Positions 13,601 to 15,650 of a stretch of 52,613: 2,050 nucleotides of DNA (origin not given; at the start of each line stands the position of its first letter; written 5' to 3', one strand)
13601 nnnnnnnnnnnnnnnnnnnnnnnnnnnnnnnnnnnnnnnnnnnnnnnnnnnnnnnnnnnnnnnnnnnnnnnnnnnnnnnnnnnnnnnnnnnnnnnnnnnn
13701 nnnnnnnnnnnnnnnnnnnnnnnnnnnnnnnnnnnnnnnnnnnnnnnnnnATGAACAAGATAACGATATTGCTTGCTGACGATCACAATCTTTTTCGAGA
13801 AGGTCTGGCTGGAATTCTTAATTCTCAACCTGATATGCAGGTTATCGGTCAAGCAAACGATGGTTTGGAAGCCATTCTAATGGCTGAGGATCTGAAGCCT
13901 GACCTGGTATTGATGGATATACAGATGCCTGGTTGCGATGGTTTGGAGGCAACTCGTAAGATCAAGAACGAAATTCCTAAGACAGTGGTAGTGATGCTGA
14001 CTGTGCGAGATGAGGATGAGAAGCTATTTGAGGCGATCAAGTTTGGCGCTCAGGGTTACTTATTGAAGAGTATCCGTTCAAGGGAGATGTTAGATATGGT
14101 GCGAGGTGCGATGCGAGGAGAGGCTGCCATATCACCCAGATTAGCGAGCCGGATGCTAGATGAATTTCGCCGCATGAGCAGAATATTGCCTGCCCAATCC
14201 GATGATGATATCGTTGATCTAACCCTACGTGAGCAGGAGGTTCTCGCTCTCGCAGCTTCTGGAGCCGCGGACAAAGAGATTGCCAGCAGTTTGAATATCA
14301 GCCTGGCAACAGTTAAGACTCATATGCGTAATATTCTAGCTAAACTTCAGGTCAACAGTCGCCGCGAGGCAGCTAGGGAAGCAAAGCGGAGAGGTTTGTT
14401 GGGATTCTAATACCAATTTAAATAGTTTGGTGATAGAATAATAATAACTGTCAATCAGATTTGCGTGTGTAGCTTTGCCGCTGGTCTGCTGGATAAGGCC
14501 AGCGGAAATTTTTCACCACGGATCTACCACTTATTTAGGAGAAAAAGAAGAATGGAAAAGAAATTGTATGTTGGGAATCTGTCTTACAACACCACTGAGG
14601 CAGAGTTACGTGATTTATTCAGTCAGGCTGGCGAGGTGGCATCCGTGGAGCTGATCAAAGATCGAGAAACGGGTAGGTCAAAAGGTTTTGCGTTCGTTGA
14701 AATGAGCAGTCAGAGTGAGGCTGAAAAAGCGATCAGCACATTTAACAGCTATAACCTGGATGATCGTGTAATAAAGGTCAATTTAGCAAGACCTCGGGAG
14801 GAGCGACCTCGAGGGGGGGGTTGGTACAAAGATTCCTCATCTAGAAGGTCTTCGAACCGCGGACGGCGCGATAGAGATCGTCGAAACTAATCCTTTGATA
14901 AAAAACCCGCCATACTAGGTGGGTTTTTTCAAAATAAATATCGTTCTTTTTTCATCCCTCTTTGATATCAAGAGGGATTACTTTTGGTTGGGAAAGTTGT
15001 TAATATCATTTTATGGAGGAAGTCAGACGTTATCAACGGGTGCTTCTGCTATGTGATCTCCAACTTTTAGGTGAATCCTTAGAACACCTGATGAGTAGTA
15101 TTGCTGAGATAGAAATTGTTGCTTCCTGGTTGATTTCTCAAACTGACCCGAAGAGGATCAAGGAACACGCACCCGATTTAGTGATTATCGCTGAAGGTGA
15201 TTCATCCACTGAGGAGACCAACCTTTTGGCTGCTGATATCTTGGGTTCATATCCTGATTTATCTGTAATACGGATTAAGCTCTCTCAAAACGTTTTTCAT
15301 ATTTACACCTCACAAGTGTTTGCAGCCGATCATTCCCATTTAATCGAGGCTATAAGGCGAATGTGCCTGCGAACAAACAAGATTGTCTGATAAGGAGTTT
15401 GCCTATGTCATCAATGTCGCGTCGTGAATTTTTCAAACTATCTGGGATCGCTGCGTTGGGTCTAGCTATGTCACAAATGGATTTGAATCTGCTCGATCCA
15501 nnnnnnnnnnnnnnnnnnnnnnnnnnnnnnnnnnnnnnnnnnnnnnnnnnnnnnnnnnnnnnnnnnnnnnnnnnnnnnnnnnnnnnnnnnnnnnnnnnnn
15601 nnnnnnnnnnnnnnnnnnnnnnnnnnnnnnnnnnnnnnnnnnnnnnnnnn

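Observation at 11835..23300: NarX/NarL-like regulators next to a Tat-exported NXR/pNAR-like type II molybdoenzyme cluster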

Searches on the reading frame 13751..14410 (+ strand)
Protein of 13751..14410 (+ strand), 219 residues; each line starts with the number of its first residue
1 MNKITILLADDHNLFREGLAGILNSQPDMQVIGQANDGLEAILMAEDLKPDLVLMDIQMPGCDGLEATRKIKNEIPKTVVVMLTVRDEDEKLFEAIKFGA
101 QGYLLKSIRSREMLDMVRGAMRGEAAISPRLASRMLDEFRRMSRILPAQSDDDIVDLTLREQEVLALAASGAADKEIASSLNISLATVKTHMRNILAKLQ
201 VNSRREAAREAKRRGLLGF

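Call 4: search_protein_families(library=pfam, proteins=[window:13751-14410:+], max_evalue=0.01)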
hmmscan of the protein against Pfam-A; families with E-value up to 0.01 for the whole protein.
window:13751-14410:+ (219 aa): 4 families
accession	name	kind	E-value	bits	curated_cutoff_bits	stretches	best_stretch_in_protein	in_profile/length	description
PF00072.30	Response_reg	-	5.4e-29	101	30.2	1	6-118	1-111/111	Response regulator receiver domain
PF00196.25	GerE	-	1e-18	67.2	23.5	1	157-211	3-57/57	Bacterial regulatory proteins, luxR family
PF04545.22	Sigma70_r4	-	0.0001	22.2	24.1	1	157-200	5-49/50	Sigma-70, region 4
PF08281.18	Sigma70_r4_2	-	0.00014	21.8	25.7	1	157-199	11-54/54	Sigma-70, region 4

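Call 5: search_protein_families(library=ncbifam, proteins=[window:13751-14410:+], max_evalue=0.01)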
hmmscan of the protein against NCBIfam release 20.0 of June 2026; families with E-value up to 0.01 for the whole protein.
window:13751-14410:+ (219 aa): 122 families (the best 25 are shown)
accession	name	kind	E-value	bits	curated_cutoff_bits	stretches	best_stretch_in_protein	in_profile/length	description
NF007935.0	PRK10651.1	equivalog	2.9e-51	173.7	250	1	3-208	6-207/216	two-component system response regulator NarL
NF052445.1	RespRegMctR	equivalog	1.3e-43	148.8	300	1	3-211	1-199/205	two-component system response regulator MctR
NF047785.1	respo_reg_MadR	equivalog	1.4e-43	148.7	300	1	4-217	1-209/209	MadR family response regulator transcription factor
NF011896.0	PRK15369.1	equivalog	3.6e-41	141.1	242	1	2-215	2-208/211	two component system response regulator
NF007708.0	PRK10403.1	equivalog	1.9e-38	132.1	343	1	5-207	8-204/215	nitrate/nitrite response regulator protein NarP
NF007018.1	PRK09483.1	equivalog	1.4e-37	129.5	280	1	4-217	2-209/217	UvrY/SirA/GacA family response regulator transcription factor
NF041367.1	CheY_Halo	equivalog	1e-25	90.4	200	1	6-117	1-110/114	chemotaxis protein CheY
NF041830.1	RR_TF_ErdR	exception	9.6e-25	87.6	390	1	5-208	3-202/213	response regulator transcription factor ErdR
NF001965.0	PRK00742.1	subfamily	1.8e-24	86.6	293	1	2-110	2-111/357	chemotaxis-specific protein-glutamate methyltransferase CheB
NF007685.0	PRK10360.1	equivalog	1.8e-23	83.4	258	1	4-209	2-190/196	response regulator transcription factor UhpA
NF009206.0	PRK12555.1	subfamily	5.8e-22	78.1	342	1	4-102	1-100/340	chemotaxis-specific protein-glutamate methyltransferase CheB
NF007403.0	PRK09935.1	equivalog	1.6e-20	73.6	271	1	2-215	2-208/210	fimbria biosynthesis transcriptional regulator FimZ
TIGR02875.1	spore_0_A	equivalog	4.4e-19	68.7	200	1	2-123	1-124/262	sporulation transcription factor Spo0A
NF008677.0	PRK11697.1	equivalog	7e-19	68.1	246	1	4-173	2-163/238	two-component system response regulator BtsR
NF006900.1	PRK09390.1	equivalog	3.3e-18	65.9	255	1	3-209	4-195/203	response regulator FixJ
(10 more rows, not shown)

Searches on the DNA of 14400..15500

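Call 96: search_rna_families(source=window, start=14400, end=15500, threshold=evalue, max_evalue=1)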
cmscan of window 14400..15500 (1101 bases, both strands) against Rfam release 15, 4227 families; matches with E-value up to 1: 6.
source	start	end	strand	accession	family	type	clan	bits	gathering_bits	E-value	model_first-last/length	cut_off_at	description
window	15209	15327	+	RF02120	FTX_2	Gene; lncRNA;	-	23.5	48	0.067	1-97/97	no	FTX transcript, XIST regulator conserved region 2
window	14880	14932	+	RF01859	Phe_leader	Cis-reg; leader;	-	21.4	55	0.79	1-125/125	no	Phenylalanine leader peptide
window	14900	14998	-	RF02573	LLnc147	Gene; sRNA;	-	20.6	127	0.7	1-102/102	no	Lactococcus lactis non-coding RNA 147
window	14898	14986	-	RF00106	RNAI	Gene; antisense;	-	19.9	47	0.52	1-102/102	no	RNAI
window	14900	14952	-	RF02427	SpF10_sRNA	Gene; sRNA;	-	19.5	60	0.99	1-57/57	no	Streptococcus sRNA SpF10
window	14882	14930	+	RF00512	Leu_leader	Cis-reg; leader;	-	18.2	50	0.67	1-148/148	no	Leucine operon leader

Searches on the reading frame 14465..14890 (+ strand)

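Call 4: search_protein_families(library=pfam, proteins=[window:14465-14890:+], max_evalue=0.01)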
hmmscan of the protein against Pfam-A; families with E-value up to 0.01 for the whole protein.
window:14465-14890:+ (141 aa): 3 families
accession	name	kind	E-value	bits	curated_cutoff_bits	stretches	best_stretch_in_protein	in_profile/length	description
PF00076.28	RRM_1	-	4e-25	87.9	20.7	1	34-104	1-70/70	RNA recognition motif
PF13893.12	RRM_5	-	0.00017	21.7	27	1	38-109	33-100/125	RNA recognition motif. (a.k.a. RRM, RBD, or RNP domain)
PF16842.11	RRM_occluded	-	0.005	17.1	30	1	34-105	4-70/79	Occluded RNA-recognition motif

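Call 5: search_protein_families(library=ncbifam, proteins=[window:14465-14890:+], max_evalue=0.01)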
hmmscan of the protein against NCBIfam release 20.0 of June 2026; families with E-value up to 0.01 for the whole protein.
window:14465-14890:+ (141 aa): 9 families
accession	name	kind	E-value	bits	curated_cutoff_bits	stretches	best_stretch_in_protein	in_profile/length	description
NF058537.1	Rbp_regulator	equivalog_domain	3.8e-30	104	100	1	34-111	2-79/79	RNA-binding regulator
TIGR01622.1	SF-CC1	subfamily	7.3e-22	78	231.65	1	31-109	219-297/500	splicing factor, CC1-like family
TIGR01661.1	ELAV_HUD_SF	subfamily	2.5e-19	70.1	279.1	1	34-121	6-93/351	ELAV/HuD family splicing factor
TIGR01628.1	PABP-1234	subfamily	2.1e-18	66.8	497.1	1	27-114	281-367/595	polyadenylate binding protein, human types 1, 2, 3, 4 family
TIGR01642.1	U2AF_lg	subfamily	3.4e-17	62.1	310.3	1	31-108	296-373/510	U2 snRNP auxilliary factor, large subunit, splicing factor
TIGR01659.1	sex-lethal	subfamily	2.9e-11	43.6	486.2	1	31-121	107-197/346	sex-lethal family splicing factor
TIGR01645.1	half-pint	subfamily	3e-08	32.9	443.95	1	36-110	110-181/607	poly-U binding splicing factor, half-pint family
TIGR01648.1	hnRNP-R-Q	subfamily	1.2e-07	30.9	317.85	1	34-108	61-304/577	hnRNP-R, Q splicing factor family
TIGR01649.1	hnRNP-L_PTB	subfamily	0.0013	17.8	287.4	1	34-109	301-372/493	hnRNP-L/PTB/hephaestus splicing factor family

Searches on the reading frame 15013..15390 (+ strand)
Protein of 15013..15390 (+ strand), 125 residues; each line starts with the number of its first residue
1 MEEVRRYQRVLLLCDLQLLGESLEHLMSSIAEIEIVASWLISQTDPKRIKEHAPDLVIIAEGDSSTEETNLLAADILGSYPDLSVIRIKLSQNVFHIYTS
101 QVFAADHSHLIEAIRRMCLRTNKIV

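Call 4: search_protein_families(library=pfam, proteins=[window:15013-15390:+], max_evalue=0.01)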
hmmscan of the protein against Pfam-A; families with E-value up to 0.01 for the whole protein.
window:15013-15390:+ (125 aa): 0 families

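Call 5: search_protein_families(library=ncbifam, proteins=[window:15013-15390:+], max_evalue=0.01)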
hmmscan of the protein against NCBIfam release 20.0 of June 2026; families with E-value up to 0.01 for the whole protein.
window:15013-15390:+ (125 aa): 0 families

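Call 38: search_protein_families(library=pfam, proteins=[window:15013-15390:+], max_evalue=10)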
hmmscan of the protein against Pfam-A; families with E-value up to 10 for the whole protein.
window:15013-15390:+ (125 aa): 0 families

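Call 46: search_protein_families(library=ncbifam, proteins=[window:15013-15390:+], max_evalue=10)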
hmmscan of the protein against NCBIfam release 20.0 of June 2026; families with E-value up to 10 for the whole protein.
window:15013-15390:+ (125 aa): 2 families
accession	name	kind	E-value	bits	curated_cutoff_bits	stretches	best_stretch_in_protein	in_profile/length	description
NF040744.1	ornith_Or-4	equivalog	0.14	10.7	600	1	31-78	103-151/448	GlmL-related ornithine degradation protein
NF041223.1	BagB_FevI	exception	0.15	11.2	500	1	37-112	182-255/257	bagremycin/ferroverdin biosynthesis DhnA-type aldolase BagB/FevI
